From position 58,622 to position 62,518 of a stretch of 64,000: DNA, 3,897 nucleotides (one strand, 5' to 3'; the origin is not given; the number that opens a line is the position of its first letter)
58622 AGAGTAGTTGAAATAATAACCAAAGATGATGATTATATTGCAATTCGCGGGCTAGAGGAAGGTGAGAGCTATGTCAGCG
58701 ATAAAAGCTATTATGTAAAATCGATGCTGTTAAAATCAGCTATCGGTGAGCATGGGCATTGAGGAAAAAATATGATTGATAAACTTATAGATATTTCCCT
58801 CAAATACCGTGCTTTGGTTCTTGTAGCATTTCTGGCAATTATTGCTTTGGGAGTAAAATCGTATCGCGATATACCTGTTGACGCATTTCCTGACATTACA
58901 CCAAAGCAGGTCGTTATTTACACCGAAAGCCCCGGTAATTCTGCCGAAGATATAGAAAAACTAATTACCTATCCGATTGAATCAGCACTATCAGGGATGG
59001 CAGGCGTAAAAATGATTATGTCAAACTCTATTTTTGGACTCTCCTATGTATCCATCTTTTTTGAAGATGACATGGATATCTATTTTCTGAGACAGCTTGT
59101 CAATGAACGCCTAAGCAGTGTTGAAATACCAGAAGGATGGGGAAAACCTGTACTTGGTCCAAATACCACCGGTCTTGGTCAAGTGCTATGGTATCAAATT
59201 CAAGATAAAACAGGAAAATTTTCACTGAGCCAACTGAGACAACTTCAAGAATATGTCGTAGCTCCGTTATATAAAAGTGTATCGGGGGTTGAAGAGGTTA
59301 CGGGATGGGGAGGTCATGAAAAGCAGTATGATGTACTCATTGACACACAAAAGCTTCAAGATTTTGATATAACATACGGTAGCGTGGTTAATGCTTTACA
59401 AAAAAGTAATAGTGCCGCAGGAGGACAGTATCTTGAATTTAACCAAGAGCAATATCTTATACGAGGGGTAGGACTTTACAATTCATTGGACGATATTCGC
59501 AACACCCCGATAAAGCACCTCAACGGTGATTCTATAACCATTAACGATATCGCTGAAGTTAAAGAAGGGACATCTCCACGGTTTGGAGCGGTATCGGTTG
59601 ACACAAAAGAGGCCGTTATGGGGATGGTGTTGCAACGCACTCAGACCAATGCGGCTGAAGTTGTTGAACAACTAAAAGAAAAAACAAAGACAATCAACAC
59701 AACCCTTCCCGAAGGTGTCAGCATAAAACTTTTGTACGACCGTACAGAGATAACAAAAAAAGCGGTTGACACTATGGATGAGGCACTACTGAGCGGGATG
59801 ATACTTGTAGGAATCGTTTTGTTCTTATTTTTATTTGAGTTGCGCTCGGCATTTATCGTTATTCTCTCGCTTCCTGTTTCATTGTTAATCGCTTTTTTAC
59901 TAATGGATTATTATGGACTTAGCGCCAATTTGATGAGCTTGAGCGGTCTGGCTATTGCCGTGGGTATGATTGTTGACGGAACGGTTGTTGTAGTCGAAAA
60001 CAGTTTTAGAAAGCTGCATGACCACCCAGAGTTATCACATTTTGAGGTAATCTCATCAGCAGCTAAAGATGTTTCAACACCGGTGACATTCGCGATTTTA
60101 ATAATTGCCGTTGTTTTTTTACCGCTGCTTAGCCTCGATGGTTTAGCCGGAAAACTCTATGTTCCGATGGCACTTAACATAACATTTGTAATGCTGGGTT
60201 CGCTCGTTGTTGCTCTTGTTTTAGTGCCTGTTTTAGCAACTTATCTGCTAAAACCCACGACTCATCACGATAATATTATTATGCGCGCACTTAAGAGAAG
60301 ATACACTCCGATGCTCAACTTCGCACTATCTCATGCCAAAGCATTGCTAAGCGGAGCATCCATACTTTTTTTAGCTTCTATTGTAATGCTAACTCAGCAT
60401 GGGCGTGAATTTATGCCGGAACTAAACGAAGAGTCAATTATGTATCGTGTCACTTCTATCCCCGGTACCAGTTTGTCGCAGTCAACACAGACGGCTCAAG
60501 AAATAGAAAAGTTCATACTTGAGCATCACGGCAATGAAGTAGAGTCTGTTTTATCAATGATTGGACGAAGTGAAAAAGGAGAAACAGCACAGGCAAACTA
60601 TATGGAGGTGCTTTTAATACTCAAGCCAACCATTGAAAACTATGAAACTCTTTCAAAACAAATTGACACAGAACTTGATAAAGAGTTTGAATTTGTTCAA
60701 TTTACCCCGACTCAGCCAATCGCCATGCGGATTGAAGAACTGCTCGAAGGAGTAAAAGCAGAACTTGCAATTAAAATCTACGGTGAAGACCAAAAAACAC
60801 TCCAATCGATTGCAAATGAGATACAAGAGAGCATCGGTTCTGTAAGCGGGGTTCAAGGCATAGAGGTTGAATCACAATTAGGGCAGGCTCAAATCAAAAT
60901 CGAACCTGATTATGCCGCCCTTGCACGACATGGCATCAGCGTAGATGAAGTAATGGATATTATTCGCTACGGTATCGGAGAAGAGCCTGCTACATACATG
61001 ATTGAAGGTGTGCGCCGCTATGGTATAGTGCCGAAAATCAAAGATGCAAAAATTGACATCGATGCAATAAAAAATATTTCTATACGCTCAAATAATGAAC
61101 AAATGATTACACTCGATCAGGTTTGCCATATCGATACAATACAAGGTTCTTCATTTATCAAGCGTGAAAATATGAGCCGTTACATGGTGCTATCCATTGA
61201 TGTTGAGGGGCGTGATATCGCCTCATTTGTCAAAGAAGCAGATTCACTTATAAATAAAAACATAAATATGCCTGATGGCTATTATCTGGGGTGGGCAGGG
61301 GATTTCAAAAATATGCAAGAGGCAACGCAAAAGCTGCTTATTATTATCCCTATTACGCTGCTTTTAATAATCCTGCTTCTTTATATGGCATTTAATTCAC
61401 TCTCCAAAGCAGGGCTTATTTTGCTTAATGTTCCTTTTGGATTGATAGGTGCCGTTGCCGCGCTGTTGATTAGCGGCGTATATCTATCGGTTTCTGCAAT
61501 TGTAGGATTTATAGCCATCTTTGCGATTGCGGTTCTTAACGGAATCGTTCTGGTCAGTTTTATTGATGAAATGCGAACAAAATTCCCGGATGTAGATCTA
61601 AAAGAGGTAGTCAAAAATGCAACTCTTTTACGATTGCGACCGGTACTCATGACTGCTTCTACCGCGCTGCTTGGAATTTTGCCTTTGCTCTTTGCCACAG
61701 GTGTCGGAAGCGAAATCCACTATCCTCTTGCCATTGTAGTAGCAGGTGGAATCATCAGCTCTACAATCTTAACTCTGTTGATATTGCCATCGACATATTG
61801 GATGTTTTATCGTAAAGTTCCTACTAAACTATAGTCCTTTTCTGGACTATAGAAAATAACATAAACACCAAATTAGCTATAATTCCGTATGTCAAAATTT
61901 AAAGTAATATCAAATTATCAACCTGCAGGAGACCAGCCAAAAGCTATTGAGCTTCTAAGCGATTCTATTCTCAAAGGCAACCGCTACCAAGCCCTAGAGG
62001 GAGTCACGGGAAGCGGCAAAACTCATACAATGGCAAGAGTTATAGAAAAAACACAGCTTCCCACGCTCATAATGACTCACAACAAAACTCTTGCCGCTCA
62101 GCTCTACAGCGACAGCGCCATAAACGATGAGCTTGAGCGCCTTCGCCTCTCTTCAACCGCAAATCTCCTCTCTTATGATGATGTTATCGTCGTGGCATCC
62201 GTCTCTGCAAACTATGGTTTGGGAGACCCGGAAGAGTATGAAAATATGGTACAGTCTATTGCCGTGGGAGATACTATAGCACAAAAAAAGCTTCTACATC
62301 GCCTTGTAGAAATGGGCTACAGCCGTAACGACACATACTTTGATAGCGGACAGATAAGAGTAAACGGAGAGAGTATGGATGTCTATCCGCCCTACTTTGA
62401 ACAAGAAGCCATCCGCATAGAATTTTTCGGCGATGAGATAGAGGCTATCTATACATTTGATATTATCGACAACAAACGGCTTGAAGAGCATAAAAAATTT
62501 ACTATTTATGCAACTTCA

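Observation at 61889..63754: uvrB lacks about 36 codons encoding the conserved beta-hairpin / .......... region (in-frame deletion at about 62108-62117)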

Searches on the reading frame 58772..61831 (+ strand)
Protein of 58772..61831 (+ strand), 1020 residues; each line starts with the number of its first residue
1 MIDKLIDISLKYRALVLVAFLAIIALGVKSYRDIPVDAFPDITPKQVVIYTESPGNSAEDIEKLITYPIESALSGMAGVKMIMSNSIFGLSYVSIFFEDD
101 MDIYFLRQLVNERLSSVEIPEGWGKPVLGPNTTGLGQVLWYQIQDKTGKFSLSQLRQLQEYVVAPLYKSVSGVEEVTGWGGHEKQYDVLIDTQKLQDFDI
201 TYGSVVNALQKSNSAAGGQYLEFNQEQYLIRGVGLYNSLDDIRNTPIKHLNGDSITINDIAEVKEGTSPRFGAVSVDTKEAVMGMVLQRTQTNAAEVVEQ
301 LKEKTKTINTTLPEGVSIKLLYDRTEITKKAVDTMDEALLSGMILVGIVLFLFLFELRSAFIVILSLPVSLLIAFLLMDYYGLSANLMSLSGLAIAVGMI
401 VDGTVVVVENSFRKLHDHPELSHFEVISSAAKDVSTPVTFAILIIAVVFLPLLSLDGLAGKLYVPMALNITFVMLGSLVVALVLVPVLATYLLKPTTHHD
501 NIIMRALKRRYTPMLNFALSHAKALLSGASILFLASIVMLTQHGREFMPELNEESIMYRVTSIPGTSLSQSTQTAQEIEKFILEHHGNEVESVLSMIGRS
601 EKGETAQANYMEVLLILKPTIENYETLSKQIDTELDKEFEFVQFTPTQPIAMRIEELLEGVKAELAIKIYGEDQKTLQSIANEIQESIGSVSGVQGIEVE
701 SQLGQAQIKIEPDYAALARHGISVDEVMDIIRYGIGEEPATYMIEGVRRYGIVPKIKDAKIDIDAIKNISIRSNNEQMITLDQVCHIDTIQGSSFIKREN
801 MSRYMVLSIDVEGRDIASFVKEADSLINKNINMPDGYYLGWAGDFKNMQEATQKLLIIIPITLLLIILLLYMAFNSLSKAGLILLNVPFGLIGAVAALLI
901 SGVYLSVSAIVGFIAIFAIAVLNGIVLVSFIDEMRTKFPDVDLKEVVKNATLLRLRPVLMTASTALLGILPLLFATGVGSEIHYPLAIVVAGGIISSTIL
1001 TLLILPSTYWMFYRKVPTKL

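Call 39: search_protein_families(library=ncbifam, proteins=[window:58772-61831:+], max_evalue=1e-10)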
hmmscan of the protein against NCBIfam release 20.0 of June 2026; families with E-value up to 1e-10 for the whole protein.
window:58772-61831:+ (1020 aa): 11 families
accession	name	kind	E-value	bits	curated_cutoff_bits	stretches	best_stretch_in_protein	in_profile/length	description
TIGR00914.1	2A0601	subfamily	1.4e-279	930.2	701.45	1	1-1015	1-1038/1051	CusA/CzcA family heavy metal efflux RND transporter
NF033617.1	RND_permease_2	subfamily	9.2e-151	503.9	1250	1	16-1012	11-1007/1009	multidrug efflux RND transporter permease subunit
NF000282.2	RND_permease_1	subfamily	3.4e-124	415.9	1250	1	18-1011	13-1026/1029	multidrug efflux RND transporter permease subunit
TIGR00915.1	2A0602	subfamily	4.5e-105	352.6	940.35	1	18-1011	14-1027/1050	efflux RND transporter permease subunit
NF007905.0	PRK10614.1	equivalog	1.3e-86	291.3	1774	1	17-1014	16-1010/1025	multidrug efflux RND transporter permease subunit MdtC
NF007133.0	PRK09579.1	equivalog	1.7e-85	287.5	1763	1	7-1015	5-1005/1017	multidrug efflux RND transporter permease subunit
NF007798.0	PRK10503.1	equivalog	2.2e-84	283.8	1584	1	20-1014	27-1024/1040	MdtB/MuxB family multidrug efflux RND transporter permease subunit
NF007842.1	PRK10555.1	equivalog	5.5e-80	269.5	1854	1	18-1019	16-1033/1036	multidrug efflux RND transporter permease AcrD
NF007131.0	PRK09577.1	equivalog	1e-75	255.2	1768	1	18-1013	14-1023/1045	multidrug efflux RND transporter permease subunit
NF000037.1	RND_perm_OqxB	exception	9.9e-65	218.9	2200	1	21-1017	19-1038/1050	multidrug efflux RND transporter permease subunit OqxB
NF011706.2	PRK15127.1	equivalog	3.4e-57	194.1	2150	1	18-1015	15-1032/1049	multidrug efflux RND transporter permease subunit AcrB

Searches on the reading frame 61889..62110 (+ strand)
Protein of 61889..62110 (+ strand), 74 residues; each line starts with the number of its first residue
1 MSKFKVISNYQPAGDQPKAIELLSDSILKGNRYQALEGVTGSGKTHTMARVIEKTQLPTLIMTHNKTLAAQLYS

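Call 52: find_homologous_proteins(query=window:61889-62110:+, max_evalue=1e-10)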
Query window:61889-62110:+ (74 aa): 2036 proteins with E <= 1e-10 among 2077 candidates; the best 120 are listed.
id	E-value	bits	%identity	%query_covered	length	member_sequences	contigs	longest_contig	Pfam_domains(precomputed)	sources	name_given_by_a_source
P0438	1.5e-35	137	88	99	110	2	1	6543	PF04851.22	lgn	-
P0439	3.3e-33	130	87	96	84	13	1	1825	PF04851.22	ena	-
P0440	1.1e-32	128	85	100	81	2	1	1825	PF04851.22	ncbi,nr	ncbi:MAG: DEAD/DEAH box helicase family protein, partial [Candidatus Magasanikbacteria bacterium]|nr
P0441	2.0e-32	127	84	100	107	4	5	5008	PF04851.22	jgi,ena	jgi:excinuclease ABC subunit B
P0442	2.3e-32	127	85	100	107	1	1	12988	PF00270.36,PF04851.22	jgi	jgi:excinuclease ABC subunit B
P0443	8.8e-32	125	84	99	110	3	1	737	PF04851.22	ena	-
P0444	4.7e-31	123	81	100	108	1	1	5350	PF00225.30,PF00270.36,PF04851.22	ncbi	-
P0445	7.0e-31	122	85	96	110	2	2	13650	PF00270.36,PF04851.22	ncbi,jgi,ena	-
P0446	1.4e-30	121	81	99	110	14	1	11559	PF04851.22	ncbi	-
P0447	1.7e-30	121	85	96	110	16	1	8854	PF04851.22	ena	-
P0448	1.9e-30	121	83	96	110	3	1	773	PF00270.36,PF04851.22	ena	-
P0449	2.0e-30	121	83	96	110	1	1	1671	PF00270.36,PF04851.22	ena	-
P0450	4.5e-30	120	82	97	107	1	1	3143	PF04851.22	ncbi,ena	-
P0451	4.8e-30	120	83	96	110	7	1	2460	PF04851.22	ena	-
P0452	6.5e-30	119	83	96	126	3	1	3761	PF04851.22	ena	-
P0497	6.5e-26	107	72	100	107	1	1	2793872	PF04851.22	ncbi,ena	-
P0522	5.9e-25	104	76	96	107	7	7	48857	PF04851.22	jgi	jgi:excinuclease ABC subunit B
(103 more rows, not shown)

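Call 57: find_encoding_contigs(protein=P0497, flank=10000, max_places=3)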
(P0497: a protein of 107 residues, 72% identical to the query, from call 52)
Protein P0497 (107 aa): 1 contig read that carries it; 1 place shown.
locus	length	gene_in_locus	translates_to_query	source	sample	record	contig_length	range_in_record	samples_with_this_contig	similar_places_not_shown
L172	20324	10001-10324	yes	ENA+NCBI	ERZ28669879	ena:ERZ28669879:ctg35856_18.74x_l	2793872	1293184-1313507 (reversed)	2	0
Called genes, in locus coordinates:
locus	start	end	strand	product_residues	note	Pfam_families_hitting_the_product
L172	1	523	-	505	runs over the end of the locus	PF02874:ATP-synt_ab_N, PF00006:ATP-synt_ab, PF06745:ATPase (faint), PF00306:ATP-synt_ab_C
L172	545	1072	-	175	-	PF00213:OSCP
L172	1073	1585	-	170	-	PF00430:ATP-synt_B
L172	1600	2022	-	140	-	PF00430:ATP-synt_B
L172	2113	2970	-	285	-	PF02195:ParB_N, PF17762:HTH_ParB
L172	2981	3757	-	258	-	PF00142:Fer4_NifH, PF01656:CbiA, PF02374:ArsA_ATPase (weak), PF06564:CBP_BcsQ, PF07015:VirC1 (faint), PF09140:MipZ, PF10609:ParA, PF13614:AAA_31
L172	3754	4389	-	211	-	PF03099:BPL_LplA_LipB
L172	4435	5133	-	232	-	PF00581:Rhodanese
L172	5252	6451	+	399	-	PF00999:Na_H_Exchanger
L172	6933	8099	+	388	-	PF00487:FA_desaturase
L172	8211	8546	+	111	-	PF13508:Acetyltransf_7 (weak), PF00583:Acetyltransf_1 (weak)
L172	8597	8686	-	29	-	-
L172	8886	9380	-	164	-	PF13274:SocA_Panacea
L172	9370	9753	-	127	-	PF19669:DUF6172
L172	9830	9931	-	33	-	-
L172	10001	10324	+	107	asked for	PF04851:ResIII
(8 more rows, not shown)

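Call 58: find_encoding_contigs(protein=P0522, flank=10000, max_places=4)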
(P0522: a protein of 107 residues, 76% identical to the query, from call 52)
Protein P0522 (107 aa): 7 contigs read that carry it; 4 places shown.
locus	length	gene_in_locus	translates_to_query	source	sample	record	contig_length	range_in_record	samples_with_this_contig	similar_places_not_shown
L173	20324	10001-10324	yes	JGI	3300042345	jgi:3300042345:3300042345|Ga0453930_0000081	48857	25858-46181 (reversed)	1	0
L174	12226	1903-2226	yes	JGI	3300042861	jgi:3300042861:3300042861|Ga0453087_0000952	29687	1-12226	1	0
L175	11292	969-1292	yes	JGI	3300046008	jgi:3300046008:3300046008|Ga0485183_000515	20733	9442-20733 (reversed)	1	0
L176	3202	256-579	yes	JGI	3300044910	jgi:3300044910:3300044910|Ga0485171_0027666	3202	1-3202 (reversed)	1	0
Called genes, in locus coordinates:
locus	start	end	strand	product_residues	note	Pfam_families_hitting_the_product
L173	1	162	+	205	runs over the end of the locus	PF00072:Response_reg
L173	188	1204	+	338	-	PF00512:HisKA (weak), PF02518:HATPase_c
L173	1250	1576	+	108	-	-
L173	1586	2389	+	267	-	-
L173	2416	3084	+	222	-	PF00072:Response_reg, PF00486:Trans_reg_C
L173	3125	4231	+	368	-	PF00512:HisKA, PF02518:HATPase_c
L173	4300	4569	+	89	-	-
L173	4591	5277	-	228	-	-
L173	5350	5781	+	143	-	PF13905:Thioredoxin_8 (faint), PF00085:Thioredoxin, PF13098:Thioredoxin_2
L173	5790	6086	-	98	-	PF00034:Cytochrom_C, PF13442:Cytochrome_CBB3 (weak)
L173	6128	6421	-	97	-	PF00034:Cytochrom_C, PF13442:Cytochrome_CBB3 (weak)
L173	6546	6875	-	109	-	-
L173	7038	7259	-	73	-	-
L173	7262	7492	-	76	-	-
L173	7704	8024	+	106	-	-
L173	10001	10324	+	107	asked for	PF04851:ResIII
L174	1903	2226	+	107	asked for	PF04851:ResIII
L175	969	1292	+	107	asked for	PF04851:ResIII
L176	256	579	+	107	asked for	PF04851:ResIII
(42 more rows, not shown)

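Call 69: find_related_loci(query=A4, collection=viral_contigs, flank=10000)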
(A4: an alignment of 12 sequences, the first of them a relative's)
Query A4 (110 aa) in viral_contigs; peptide patterns used: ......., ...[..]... (x = any residue, [..] = any of these).
113 stretches matched a pattern; 42 encode a relative of the query (tblastn E <= 1e-3); 42 distinct loci.
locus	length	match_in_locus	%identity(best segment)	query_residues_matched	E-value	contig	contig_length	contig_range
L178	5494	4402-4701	69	5-104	3e-47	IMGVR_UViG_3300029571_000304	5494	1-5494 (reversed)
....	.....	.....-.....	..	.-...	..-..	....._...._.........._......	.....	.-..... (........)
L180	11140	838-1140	69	4-104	1e-45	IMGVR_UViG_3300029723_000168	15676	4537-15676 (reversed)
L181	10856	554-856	69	4-104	1e-45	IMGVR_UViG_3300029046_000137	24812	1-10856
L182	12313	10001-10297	69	6-104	2e-44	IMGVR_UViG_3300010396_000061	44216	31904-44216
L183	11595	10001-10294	67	7-104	4e-44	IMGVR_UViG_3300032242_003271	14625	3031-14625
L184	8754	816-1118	66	4-104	9e-44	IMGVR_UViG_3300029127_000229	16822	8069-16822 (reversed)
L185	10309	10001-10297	70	6-104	1e-43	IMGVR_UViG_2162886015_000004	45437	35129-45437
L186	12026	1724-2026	66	4-104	8e-44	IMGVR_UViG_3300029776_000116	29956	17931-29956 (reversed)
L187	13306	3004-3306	66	4-104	9e-44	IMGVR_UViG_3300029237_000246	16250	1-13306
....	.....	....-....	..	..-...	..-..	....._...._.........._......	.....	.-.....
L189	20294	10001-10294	67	7-104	1e-42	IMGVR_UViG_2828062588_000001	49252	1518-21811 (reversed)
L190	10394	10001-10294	66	7-104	2e-42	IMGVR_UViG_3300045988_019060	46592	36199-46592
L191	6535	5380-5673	66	7-104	9e-43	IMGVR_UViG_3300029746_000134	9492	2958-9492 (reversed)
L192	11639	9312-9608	66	6-104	1e-42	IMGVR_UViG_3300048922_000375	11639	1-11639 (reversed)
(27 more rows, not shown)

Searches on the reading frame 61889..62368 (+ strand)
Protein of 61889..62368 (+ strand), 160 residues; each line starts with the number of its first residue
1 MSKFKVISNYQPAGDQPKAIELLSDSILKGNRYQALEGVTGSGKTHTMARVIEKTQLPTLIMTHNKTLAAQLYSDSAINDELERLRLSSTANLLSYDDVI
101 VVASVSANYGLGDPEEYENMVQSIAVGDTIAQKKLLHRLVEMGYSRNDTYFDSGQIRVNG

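Call 47: find_homologous_proteins(query=window:61889-62368:+, max_evalue=1e-20)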
Query window:61889-62368:+ (160 aa): 6387 proteins with E <= 1e-20 among 8000 candidates; the best 120 are listed.
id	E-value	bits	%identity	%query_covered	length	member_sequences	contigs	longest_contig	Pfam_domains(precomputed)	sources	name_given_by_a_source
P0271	2.3e-79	282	72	99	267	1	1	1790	PF17757.7,PF04851.22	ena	-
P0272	4.5e-75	268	70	99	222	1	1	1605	PF17757.7,PF04851.22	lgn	-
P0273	1.9e-72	260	64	100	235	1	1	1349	PF17757.7,PF04851.22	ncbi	ncbi:MAG: DEAD/DEAH box helicase family protein, partial [Campylobacterales bacterium]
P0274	9.4e-72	258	67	98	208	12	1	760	PF17757.7,PF04851.22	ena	-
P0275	1.0e-65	238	63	100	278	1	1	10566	PF17757.7,PF04851.22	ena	-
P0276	3.3e-64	233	69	83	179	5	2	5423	PF04851.22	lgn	-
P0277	6.7e-63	229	59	100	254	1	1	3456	PF17757.7,PF04851.22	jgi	-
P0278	2.3e-62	227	68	86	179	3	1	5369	PF00270.36,PF04851.22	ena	-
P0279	2.6e-61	224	59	100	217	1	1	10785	PF17757.7,PF04851.22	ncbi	ncbi:DEAD/DEAH box helicase family protein, partial [Nitratifractor sp.]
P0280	7.7e-61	222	60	100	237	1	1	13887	PF17757.7,PF04851.22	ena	-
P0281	2.5e-60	221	59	100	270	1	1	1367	PF17757.7,PF04851.22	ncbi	ncbi:MAG: DEAD/DEAH box helicase family protein, partial [Arcobacter sp.]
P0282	3.3e-60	220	59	100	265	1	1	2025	PF17757.7,PF04851.22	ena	-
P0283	3.6e-60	220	56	100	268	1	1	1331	PF17757.7,PF04851.22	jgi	-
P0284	1.9e-59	218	65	98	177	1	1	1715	PF04851.22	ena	-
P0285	2.3e-59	218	58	100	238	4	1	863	PF17757.7,PF04851.22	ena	-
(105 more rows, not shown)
